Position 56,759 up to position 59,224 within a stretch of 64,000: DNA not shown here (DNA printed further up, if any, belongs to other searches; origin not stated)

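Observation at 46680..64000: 17-kb co-oriented surface-lipoprotein locus as a candidate undescribed proteolysis/adhesion system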

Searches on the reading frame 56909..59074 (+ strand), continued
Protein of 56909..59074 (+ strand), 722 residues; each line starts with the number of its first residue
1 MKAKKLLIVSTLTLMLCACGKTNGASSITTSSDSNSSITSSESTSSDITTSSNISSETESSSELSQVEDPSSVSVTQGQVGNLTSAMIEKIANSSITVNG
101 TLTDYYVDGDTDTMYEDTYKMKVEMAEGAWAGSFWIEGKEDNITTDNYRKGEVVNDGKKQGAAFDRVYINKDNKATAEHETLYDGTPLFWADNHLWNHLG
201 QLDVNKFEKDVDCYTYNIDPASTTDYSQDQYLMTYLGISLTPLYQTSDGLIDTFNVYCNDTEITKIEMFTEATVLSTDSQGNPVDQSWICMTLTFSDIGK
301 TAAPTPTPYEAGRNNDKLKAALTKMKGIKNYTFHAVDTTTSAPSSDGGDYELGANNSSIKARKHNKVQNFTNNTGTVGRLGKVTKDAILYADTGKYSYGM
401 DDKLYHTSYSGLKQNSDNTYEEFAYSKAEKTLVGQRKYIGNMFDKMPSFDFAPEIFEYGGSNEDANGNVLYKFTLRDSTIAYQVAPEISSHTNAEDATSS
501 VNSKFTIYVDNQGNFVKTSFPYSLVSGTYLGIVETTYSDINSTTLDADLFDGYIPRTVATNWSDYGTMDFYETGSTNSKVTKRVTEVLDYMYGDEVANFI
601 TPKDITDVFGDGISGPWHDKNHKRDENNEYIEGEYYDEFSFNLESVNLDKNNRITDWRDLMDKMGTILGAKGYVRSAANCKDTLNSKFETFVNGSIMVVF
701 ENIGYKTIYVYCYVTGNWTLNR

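Call 49: fold_search(model_id=the predicted structure, library=pdb)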
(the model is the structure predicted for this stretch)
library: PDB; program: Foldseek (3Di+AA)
matches with E <= 10: 963; with E <= 0.001: 22
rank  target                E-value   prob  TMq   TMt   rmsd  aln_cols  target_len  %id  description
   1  9tp6_B                4.1e-05  0.97  0.11  0.23  13.7       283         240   11  Structure of LolA3 from Porphyromonas gingivalis (released 2026-02-18)
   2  9tp6_A                6.6e-05  0.96  0.11  0.23  14.0       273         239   10  Structure of LolA3 from Porphyromonas gingivalis (released 2026-02-18)
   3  3pqu_A                9.0e-05  0.63  0.09  0.11  22.9       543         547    8  The crystal structures of porcine pathogen AsH57_TbpB (released 2011-02-02)
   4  3pqu_B                9.5e-05  0.57  0.09  0.11  23.0       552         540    9  The crystal structures of porcine pathogen AsH57_TbpB (released 2011-02-02)
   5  2byo                  1.1e-04  1.00  0.17  0.52   8.5       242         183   12  Crystal structure of Mycobacterium tuberculosis lipoprotein LppX (Rv2945c) (released 2006-03-22)
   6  3m4w_A                1.2e-04  0.99  0.16  0.32  15.8       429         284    8  Structural basis for the negative regulation of bacterial stress response by RseB (released 2010-05-05)
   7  4o3w_A                1.8e-04  0.54  0.10  0.11  23.2       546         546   10  Crystal structure of the vaccine antigen Transferrin Binding Protein B (TbpB) mutant Tyr-63-Ala from Actinobacillus su (released 2015-01-14)
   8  4z48_A                2.8e-04  0.75  0.11  0.21  17.1       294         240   10  Crystal structure of a DUF1329 family protein (DESPIG_00262) from Desulfovibrio piger ATCC 29098 at 1.75 A resolution (released 2015-04-22)
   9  2w7q_A                3.2e-04  0.99  0.13  0.33   9.3       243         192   11  Structure of Pseudomonas aeruginosa LolA (released 2009-12-29)
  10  8v1k_A                3.7e-04  1.00  0.14  0.36   8.6       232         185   11  Crystal structure of outer membrane lipoprotein carrier protein (LolA) from Francisella tularensis (released 2023-11-29)
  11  3v8u_A                3.7e-04  0.47  0.10  0.13  25.3       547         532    8  The crystal structure of transferrin binding protein B (TbpB) from Neisseria meningitidis serogroup B (released 2012-02-15)
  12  9bd8_A                4.6e-04  0.69  0.12  0.17  23.8       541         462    7  ApoB 100 beta barrel bound to LDLR beta propeller (released 2024-12-25)
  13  6f3z_B                4.8e-04  1.00  0.14  0.37   8.3       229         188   13  Complex of E. coli LolA and periplasmic domain of LolC (released 2018-07-25)
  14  2w7q_B                5.3e-04  0.99  0.12  0.32   8.3       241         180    9  Structure of Pseudomonas aeruginosa LolA (released 2009-12-29)
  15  7z6w                  5.6e-04  0.99  0.13  0.32   9.4       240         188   11  Complex of E. coli LolA and lipoprotein (released 2022-09-07)
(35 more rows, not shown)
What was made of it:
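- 56909..59077 (+): g4: a 722-aa lipoprotein (LCAC) with a Ser/Thr-rich tether of about 55 aa, then a core containing LolA/LppX-like beta-barrel module(s). Foldseek hits LolA3, LppX and RseB, with target-normalised TM up to 0.52 (call 49).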

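Call 65: search_solved_structures(query=A6, max_evalue=0.1)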
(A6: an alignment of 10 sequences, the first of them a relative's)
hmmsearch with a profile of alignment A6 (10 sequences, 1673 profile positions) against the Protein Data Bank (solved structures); distinct sequences matched with E-value up to 0.1: 6.
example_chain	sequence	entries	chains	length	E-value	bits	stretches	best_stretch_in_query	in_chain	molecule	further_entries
2y5p_A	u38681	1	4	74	1.1e-05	26.4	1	1032-1096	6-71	INTERNALIN B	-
7nms_A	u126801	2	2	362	0.0001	23.3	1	1031-1096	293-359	Internalin B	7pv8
9qr4_A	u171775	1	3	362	0.00012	23.1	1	1031-1096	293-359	Internalin B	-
2y5q_A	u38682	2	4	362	0.00018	22.4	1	1031-1096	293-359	INTERNALIN B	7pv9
1m9s_A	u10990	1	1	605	0.00021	22.2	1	1031-1096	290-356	Internalin B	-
9qr5_A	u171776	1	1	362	0.00025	22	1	1031-1096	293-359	Internalin B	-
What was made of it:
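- Tried and rejected: For g6, only the InlB B-repeat matched (call 65).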

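Call 69: search_protein_representatives(alignment_id=A4)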
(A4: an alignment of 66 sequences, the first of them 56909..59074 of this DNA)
Query: 66 sequences, 794 profile positions. Proteins with E-value up to 0.001 (for the whole library): 1661; up to 1e-10: 402; up to 1e-30: 123. The best 150 are listed.
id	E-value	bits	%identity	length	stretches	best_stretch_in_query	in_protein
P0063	0.0e+00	1179.7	-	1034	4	42-794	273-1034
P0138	0.0e+00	1083.7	-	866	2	55-794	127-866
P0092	0.0e+00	1059.3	-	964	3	58-794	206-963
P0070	0.0e+00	1047.1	-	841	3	54-786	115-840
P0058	0.0e+00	1039.6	-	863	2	52-794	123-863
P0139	0.0e+00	1015.9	-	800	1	1-794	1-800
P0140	1.6e-298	1009.0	-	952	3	61-792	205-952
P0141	9.0e-296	999.9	-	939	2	47-792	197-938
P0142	1.4e-290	982.7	-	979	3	55-791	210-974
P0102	4.0e-290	981.2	-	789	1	1-794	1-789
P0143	6.4e-290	980.5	-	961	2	56-794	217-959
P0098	5.6e-289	977.4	-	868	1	5-791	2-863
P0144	2.4e-287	972.0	-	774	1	1-794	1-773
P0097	3.1e-286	968.3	-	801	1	1-793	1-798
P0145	3.8e-279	944.9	-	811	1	1-791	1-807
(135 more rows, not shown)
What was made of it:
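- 56909..59077 (+): About 80 full-length 50%-identity clusters exist (call 69).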

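Call 87: search_protein_families(library=padloc, proteins=[window:56909-59074:+], max_evalue=0.001)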
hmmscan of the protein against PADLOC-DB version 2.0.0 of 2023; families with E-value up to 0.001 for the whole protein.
window:56909-59074:+ (722 aa): 0 families
